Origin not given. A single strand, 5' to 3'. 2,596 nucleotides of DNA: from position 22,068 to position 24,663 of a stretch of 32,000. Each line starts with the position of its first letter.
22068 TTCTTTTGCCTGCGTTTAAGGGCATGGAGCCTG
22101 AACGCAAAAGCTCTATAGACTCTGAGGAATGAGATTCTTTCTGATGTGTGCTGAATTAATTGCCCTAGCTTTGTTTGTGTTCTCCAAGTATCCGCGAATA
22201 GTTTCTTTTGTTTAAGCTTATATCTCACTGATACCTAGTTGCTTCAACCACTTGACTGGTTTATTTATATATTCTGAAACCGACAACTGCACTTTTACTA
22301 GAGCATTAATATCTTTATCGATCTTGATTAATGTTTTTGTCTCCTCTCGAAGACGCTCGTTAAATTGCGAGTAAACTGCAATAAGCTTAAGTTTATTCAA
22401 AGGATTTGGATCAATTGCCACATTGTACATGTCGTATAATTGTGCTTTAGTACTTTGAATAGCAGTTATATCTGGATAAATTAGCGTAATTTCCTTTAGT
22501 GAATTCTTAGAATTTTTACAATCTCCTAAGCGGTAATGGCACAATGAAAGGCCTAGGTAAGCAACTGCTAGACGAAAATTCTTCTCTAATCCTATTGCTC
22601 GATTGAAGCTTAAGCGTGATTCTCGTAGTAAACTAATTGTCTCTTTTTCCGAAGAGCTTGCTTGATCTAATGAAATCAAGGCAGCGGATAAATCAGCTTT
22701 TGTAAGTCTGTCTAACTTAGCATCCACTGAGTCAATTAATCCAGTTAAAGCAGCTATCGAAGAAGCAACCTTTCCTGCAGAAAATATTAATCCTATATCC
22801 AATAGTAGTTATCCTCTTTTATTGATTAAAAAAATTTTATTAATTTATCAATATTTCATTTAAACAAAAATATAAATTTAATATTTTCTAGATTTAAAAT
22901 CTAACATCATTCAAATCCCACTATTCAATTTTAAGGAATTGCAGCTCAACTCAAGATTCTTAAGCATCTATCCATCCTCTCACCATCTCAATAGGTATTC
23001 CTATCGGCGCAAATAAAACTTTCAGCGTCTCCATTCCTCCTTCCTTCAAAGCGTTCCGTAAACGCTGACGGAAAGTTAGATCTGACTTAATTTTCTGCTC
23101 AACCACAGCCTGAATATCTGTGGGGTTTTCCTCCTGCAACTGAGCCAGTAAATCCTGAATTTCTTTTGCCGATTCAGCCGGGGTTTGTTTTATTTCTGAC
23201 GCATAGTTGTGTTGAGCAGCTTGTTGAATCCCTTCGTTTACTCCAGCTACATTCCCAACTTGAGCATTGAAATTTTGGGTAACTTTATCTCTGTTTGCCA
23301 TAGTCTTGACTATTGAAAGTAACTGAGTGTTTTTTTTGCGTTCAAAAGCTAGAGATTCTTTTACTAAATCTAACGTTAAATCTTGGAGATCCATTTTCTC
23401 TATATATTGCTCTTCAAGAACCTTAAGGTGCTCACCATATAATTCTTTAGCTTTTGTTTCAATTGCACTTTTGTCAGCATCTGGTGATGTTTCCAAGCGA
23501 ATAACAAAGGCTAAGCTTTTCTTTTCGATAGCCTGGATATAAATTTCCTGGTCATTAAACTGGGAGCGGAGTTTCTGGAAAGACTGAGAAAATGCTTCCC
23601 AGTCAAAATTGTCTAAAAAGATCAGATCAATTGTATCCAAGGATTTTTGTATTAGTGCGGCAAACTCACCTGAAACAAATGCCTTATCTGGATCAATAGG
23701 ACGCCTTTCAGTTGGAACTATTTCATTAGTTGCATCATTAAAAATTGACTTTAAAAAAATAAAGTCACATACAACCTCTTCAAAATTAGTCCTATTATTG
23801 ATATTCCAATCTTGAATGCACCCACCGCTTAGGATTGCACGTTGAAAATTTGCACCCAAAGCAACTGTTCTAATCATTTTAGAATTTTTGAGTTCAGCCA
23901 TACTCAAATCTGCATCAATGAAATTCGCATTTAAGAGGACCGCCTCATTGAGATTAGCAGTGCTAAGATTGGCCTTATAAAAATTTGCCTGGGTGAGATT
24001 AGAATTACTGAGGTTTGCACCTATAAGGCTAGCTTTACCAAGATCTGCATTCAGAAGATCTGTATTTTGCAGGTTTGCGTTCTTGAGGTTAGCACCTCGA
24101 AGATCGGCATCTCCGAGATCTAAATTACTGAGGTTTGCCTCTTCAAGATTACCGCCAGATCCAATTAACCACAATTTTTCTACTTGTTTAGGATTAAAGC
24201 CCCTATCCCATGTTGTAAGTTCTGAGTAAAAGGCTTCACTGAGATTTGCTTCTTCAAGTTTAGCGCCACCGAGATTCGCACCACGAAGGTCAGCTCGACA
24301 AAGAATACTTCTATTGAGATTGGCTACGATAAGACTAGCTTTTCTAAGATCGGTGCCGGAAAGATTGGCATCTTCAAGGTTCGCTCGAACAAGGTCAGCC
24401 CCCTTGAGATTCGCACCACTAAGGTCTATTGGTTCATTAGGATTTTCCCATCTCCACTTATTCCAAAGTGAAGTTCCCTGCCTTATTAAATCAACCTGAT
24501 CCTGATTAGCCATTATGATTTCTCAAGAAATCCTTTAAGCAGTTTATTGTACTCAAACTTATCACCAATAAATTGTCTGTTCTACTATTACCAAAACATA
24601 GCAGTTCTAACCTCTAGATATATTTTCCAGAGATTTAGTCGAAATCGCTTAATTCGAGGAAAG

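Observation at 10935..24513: NACHT-pentapeptide STAND NTPase embedded among four paralogous pentapeptide-repeat proteins: candidate undescribed plasmid-borne conflict/immunity island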

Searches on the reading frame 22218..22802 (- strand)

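Call 4: search_protein_families(library=pfam, proteins=[window:22218-22802:-], max_evalue=0.01)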
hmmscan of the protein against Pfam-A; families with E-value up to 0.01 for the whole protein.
window:22218-22802:- (194 aa): 0 families

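Call 5: search_protein_families(library=padloc, proteins=[window:22218-22802:-], max_evalue=0.01)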
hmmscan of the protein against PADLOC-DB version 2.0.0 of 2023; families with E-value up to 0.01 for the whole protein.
window:22218-22802:- (194 aa): 0 families

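Call 7: search_protein_families(library=ncbifam, proteins=[window:22218-22802:-], max_evalue=0.01)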
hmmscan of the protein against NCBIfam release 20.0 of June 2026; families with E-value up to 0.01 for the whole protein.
window:22218-22802:- (194 aa): 0 families

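Call 100: search_protein_families(library=pfam, proteins=[window:22218-22802:-], max_evalue=1)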
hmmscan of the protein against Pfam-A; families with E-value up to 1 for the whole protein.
window:22218-22802:- (194 aa): 2 families
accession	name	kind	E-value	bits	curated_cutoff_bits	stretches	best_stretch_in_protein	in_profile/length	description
PF13174.12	TPR_6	-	0.027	15.5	26.3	1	81-111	2-32/33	Tetratricopeptide repeat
PF06734.18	UL97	-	0.064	13.5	25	1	87-149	19-82/187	UL97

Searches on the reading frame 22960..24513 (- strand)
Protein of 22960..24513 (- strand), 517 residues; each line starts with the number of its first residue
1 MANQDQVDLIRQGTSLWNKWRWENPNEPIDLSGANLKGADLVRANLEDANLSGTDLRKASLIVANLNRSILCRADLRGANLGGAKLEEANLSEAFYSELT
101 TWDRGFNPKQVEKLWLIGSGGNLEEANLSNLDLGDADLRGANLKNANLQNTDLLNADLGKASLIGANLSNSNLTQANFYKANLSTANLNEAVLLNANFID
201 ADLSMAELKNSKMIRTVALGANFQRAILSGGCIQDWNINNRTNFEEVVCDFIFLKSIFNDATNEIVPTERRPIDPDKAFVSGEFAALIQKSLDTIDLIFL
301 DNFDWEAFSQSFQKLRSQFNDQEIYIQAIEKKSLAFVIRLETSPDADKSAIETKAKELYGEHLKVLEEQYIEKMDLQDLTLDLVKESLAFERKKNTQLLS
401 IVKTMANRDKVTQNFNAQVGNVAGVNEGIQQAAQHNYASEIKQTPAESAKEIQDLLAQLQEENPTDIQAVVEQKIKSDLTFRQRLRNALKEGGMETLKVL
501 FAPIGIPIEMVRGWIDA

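Call 4: search_protein_families(library=pfam, proteins=[window:22960-24513:-], max_evalue=0.01)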
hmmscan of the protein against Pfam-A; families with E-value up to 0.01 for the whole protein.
window:22960-24513:- (517 aa): 4 families
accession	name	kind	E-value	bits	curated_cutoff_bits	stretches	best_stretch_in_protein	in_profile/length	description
PF00805.28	Pentapeptide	-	2.4e-41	139.3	20.2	6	30-61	7-38/40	Pentapeptide repeats (8 copies)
PF13599.13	Pentapeptide_4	-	6.6e-20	71.4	38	4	142-212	2-72/78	Pentapeptide repeat region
PF13576.12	Pentapeptide_3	-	2.7e-11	43.9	27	0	157-191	11-47/48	Pentapeptide repeats (9 copies)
PF25296.1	Decapeptide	-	0.00068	19.9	45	0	142-206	6-70/74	Decapeptide repeat region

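Call 5: search_protein_families(library=padloc, proteins=[window:22960-24513:-], max_evalue=0.01)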
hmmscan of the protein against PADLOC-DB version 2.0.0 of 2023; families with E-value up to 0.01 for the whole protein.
window:22960-24513:- (517 aa): 0 families

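Call 7: search_protein_families(library=ncbifam, proteins=[window:22960-24513:-], max_evalue=0.01)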
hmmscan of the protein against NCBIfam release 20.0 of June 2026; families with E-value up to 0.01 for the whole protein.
window:22960-24513:- (517 aa): 17 families
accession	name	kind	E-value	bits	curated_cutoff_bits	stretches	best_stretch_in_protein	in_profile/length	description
NF052603.1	penta_Alr5209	equivalog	7.3e-31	106.6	125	3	29-110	23-109/113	Alr5209 family pentapeptide repeat protein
NF047416.1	penta_HetL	equivalog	4.2e-29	101.6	260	2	125-237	12-124/218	heterocyst differentiation pentapeptide repeat protein HetL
NF011743.0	PRK15196.1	equivalog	8.9e-25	87.3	354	3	30-193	153-309/350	type III secretion system effector PipB2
NF011744.0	PRK15197.1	equivalog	3e-24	85.7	274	2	124-236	167-280/291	SPI-2 type III secretion system effector PipB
NF000349.1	mfpA_AE000516.2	equivalog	3.6e-15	56.3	360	2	126-202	87-163/183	pentapeptide repeat protein MfpA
NF033086.2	penta_rpt_Qnr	equivalog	2e-11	44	240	2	123-218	73-168/211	Qnr family pentapeptide repeat protein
NF000421.1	penta_rpt_QnrVC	exception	3.6e-11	43.4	460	2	136-232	26-123/218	QnrVC family quinolone resistance pentapeptide repeat protein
NF012152.0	penta_rpt_QnrC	exception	4.6e-11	43.1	500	1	120-210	76-166/221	QnrC family quinolone resistance pentapeptide repeat protein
NF000420.1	penta_rpt_QnrB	exception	1.7e-09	38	460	1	29-159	69-192/214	QnrB family quinolone resistance pentapeptide repeat protein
NF038182.1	penta_rpt_SmQnr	exception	2.1e-09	37.5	460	1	22-88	138-199/215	SmQnr family pentapeptide repeat protein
NF011904.1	PRK15377.1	subfamily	2.5e-09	36.1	500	1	124-216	12-105/606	type III secretion system effector HECT-type E3 ubiquitin transferase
NF033375.2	penta_rpt_QnrE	exception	2.7e-09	37.3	480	2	130-240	63-170/214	QnrE family quinolone resistance pentapeptide repeat protein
NF000056.3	penta_rpt_QnrS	exception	2.9e-09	36.9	460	1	121-233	52-164/218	QnrS family quinolone resistance pentapeptide repeat protein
NF000071.4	penta_rpt_QnrA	exception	3.7e-09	36.7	450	1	48-162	56-163/218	QnrA family quinolone resistance pentapeptide repeat protein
NF012151.0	penta_rpt_QnrAS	exception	1.5e-08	35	490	1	122-210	78-166/218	QnrAS family quinolone resistance pentapeptide repeat protein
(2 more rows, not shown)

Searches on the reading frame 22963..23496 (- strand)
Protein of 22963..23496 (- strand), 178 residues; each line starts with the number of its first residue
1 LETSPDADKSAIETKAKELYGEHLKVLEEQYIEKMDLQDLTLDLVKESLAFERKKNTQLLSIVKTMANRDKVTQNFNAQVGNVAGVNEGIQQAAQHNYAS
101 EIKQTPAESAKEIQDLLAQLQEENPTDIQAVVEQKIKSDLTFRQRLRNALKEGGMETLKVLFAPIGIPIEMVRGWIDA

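Call 115: find_homologous_proteins(query=window:22963-23496:-, max_evalue=0.00001)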
Query window:22963-23496:- (178 aa): 43 proteins with E <= 0.00001 among 118 candidates.
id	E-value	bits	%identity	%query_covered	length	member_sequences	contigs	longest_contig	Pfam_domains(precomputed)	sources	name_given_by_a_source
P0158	5.6e-26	109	57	56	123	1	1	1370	-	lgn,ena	-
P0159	1.6e-25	108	51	65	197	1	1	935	-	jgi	jgi:hypothetical protein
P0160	1.8e-25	108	58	56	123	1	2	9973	-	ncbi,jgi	jgi:hypothetical protein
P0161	3.8e-24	103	59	60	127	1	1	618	-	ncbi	-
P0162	8.2e-24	102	41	98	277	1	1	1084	-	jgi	jgi:hypothetical protein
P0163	1.1e-22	99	65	47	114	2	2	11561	-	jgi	-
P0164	1.1e-21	95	53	60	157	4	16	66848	-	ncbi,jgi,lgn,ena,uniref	ncbi:MAG: hypothetical protein RIB93_01570 [Coleofasciculus sp. D1-CHI-01]|uniref:hypothetical prote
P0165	3.4e-21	94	40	100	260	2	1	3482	-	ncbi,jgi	jgi:hypothetical protein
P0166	7.4e-21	93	52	63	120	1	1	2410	-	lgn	-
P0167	9.8e-21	92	46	71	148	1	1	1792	-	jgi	-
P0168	1.4e-20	92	57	47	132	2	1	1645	-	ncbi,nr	ncbi:MAG: hypothetical protein F6J98_35465 [Moorea sp. SIO4G2]|nr:hypothetical protein [Moorena sp. 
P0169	3.1e-20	91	59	47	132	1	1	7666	-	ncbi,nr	ncbi:MAG: hypothetical protein F6K50_12870 [Moorea sp. SIO3I7]|nr:hypothetical protein [Moorena sp. 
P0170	3.9e-20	90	59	47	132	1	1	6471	-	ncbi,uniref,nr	ncbi:hypothetical protein [Moorena sp. SIO2C4]|uniref:hypothetical protein n=1 Tax=Moorena sp. SIO2C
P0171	5.1e-20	90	56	47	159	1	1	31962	-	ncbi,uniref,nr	ncbi:MAG: hypothetical protein F6K40_20540 [Okeania sp. SIO3I5]|uniref:hypothetical protein n=1 Tax=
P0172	6.6e-20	90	54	56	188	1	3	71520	-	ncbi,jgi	jgi:cell division protein ZapA (FtsZ GTPase activity inhibitor)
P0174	2.7e-19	88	58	47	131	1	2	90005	-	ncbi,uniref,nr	ncbi:MAG: hypothetical protein F6K50_11915 [Moorea sp. SIO3I7]|uniref:hypothetical protein n=1 Tax=M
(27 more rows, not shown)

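Call 117: find_encoding_contigs(protein=P0174, flank=8000, max_places=2)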
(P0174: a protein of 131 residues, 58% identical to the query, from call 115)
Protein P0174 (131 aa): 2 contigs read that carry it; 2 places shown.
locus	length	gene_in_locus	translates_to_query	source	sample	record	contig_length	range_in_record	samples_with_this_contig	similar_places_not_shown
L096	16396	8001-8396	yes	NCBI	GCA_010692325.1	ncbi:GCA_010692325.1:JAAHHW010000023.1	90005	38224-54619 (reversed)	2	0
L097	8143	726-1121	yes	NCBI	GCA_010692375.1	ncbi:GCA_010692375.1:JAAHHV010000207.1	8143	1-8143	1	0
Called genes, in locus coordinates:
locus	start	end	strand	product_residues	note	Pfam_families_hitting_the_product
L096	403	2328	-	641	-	PF13292:DXP_synthase_N, PF00456:Transketolase_N, PF02779:Transket_pyr, PF02780:Transketolase_C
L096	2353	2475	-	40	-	-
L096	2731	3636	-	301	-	PF02348:CTP_transf_3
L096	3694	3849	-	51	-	-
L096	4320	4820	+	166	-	-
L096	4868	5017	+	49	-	-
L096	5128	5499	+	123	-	-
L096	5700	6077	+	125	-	-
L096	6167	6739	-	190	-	PF00188:CAP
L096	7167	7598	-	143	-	PF08240:ADH_N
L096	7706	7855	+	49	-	-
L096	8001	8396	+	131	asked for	-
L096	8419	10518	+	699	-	PF05729:NACHT, PF13401:AAA_22 (faint)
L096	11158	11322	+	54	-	-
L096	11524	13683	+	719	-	-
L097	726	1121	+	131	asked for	-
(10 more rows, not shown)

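Call 118: find_encoding_contigs(protein=P0164, flank=8000, max_places=3)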
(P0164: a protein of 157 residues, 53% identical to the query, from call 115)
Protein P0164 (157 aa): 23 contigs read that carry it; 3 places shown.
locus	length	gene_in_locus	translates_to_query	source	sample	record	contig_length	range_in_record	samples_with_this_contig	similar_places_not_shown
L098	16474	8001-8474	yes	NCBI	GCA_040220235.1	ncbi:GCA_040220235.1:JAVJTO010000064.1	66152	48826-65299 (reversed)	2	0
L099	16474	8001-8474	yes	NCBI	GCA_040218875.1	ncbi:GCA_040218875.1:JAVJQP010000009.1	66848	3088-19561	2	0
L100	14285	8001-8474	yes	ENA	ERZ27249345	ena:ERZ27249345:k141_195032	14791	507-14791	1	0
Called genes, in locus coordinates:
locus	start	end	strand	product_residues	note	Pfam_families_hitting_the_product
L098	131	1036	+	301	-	PF05685:Uma2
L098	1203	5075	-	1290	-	PF05729:NACHT (faint), PF24883:NPHP3_N (faint)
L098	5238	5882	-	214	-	PF05685:Uma2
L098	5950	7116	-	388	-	PF08486:SpoIID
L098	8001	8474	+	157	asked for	-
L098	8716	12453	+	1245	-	PF00931:NB-ARC, PF17908:APAF1_C (weak), PF02845:CUE (faint)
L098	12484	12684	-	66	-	-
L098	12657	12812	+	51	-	PF04255:DUF433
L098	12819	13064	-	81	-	PF16277:DUF4926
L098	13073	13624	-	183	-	PF21814:DUF6883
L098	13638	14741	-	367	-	PF13588:HSDR_N_2, PF04313:HSDR_N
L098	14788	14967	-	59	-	PF18480:DUF5615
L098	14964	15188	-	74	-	PF04255:DUF433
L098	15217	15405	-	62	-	-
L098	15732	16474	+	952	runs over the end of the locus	PF07705:CARDB (faint), PF23619:Ig_VWA7 (faint)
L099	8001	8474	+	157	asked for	-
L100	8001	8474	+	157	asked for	-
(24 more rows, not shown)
